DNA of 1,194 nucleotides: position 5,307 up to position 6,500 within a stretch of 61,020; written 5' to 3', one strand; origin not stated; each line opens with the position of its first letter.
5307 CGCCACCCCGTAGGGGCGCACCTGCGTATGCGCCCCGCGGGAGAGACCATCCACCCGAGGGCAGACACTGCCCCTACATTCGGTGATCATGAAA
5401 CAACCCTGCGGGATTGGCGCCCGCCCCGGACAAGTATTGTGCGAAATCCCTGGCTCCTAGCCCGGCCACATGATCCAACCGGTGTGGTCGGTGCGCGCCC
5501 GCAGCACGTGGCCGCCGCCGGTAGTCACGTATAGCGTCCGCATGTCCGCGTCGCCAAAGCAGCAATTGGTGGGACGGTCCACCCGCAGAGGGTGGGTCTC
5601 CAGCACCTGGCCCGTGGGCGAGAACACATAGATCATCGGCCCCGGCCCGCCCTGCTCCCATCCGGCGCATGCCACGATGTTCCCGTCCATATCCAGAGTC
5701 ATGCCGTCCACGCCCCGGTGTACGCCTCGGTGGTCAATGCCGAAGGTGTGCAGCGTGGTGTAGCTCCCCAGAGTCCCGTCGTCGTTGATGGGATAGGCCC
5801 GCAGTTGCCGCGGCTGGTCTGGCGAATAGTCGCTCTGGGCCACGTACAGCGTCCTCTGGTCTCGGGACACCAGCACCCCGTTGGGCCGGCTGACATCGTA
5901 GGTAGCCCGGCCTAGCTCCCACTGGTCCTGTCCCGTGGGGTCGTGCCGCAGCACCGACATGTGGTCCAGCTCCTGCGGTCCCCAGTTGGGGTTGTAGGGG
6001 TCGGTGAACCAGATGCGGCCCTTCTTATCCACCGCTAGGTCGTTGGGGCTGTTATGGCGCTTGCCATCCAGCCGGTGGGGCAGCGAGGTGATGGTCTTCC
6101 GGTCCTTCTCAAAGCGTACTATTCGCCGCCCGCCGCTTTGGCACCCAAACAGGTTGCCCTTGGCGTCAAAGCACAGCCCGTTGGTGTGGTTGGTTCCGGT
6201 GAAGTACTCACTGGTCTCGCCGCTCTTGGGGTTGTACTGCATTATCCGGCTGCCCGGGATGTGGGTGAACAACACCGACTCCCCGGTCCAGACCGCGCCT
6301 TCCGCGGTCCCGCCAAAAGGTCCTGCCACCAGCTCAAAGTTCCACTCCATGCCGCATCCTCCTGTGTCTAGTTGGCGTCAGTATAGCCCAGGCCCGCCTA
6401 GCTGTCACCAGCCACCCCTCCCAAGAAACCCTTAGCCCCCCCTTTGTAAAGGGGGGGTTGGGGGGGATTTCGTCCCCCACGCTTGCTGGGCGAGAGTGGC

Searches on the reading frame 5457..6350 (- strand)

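Call 6: search_protein_families(library=pfam, proteins=[window:5457-6350:-])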
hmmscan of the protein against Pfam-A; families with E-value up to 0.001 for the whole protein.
window:5457-6350:- (297 aa): 1 family
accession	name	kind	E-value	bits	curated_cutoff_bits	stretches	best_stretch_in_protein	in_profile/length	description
PF08450.18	SGL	-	4.2e-39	135.1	26.3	1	16-277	2-244/246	SMP-30/Gluconolactonase/LRE-like region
